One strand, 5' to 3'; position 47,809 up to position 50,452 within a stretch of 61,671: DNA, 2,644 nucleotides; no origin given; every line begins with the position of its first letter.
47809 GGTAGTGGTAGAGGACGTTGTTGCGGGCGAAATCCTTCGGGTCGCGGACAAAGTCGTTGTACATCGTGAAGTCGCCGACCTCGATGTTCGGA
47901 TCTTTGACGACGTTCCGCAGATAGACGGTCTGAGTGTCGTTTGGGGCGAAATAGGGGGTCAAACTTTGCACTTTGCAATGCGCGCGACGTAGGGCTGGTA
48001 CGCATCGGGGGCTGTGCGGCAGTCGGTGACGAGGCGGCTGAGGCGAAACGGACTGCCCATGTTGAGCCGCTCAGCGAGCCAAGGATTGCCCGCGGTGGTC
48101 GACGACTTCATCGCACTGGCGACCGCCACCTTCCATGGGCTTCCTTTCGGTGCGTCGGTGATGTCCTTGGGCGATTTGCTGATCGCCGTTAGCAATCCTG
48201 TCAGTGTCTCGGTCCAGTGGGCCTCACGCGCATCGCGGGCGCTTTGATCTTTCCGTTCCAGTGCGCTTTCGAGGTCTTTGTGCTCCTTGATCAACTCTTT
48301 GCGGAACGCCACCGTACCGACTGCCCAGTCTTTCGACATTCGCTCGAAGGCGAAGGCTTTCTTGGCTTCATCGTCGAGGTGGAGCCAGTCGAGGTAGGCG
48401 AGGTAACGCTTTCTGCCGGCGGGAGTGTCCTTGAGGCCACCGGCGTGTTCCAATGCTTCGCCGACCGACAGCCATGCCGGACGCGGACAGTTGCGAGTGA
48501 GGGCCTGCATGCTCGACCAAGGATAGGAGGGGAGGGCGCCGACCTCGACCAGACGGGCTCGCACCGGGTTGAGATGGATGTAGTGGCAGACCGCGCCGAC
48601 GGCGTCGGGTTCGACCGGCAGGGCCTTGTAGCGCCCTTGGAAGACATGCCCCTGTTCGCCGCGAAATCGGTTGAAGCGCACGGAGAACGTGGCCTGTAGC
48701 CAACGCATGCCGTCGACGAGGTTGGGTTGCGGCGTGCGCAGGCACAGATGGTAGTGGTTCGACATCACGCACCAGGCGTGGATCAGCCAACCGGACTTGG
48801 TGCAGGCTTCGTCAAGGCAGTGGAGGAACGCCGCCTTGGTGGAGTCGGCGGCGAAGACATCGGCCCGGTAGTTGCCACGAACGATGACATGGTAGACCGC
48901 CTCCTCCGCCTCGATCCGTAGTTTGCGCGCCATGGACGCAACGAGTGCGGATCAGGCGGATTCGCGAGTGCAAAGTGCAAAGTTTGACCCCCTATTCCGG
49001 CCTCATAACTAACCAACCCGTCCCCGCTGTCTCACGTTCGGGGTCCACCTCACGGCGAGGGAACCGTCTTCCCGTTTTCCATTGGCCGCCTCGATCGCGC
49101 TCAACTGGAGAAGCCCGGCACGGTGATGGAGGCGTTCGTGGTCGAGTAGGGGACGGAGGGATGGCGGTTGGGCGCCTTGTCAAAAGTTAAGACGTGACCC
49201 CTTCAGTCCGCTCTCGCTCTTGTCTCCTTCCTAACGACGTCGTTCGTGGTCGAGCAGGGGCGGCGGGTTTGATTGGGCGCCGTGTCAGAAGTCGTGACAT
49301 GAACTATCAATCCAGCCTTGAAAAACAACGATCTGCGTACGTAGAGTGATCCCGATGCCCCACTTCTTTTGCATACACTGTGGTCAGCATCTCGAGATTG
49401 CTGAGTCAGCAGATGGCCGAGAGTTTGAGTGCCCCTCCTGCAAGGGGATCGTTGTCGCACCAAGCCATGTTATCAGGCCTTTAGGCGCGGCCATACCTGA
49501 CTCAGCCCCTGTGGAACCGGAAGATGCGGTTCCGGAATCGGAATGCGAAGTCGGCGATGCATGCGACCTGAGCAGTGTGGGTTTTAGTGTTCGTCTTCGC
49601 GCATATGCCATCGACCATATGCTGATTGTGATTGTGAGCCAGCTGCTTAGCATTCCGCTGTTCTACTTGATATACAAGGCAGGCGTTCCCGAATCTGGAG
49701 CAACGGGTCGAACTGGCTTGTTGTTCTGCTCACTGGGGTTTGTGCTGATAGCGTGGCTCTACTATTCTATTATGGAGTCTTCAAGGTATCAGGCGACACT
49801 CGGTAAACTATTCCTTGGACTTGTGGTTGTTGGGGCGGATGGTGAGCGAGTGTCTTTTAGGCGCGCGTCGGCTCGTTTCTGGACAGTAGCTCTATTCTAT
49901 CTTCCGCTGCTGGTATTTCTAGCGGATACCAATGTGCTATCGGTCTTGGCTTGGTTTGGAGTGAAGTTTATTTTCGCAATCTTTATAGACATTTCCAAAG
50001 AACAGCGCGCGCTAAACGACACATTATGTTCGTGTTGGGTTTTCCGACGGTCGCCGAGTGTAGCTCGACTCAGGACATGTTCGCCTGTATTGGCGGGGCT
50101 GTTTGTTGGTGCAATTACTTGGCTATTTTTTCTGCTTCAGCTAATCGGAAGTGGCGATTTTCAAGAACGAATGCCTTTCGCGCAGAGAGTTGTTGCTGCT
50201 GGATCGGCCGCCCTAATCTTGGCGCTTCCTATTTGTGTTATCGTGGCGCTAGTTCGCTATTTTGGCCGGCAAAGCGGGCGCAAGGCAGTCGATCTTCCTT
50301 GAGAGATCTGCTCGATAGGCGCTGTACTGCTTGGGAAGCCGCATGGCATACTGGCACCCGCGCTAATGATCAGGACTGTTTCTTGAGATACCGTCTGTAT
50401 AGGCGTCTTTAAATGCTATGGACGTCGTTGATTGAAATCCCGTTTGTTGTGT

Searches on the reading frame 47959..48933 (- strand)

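Call 71: search_protein_families(library=pfam, proteins=[window:47959-48933:-], max_evalue=0.0001)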
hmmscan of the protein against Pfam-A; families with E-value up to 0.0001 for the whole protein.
window:47959-48933:- (324 aa): 1 family
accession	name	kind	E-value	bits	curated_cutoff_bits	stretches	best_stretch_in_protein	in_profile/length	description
PF01797.21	Y1_Tnp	-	1.4e-14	54.7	23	1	12-120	5-119/121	Transposase IS200 like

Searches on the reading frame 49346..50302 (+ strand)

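Call 71: search_protein_families(library=pfam, proteins=[window:49346-50302:+], max_evalue=0.0001)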
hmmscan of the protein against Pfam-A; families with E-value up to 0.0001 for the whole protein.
window:49346-50302:+ (318 aa): 1 family
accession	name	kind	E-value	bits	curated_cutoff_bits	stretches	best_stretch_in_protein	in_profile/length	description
PF06271.18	RDD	-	9.7e-18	65.2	24.1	1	79-228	3-136/137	RDD family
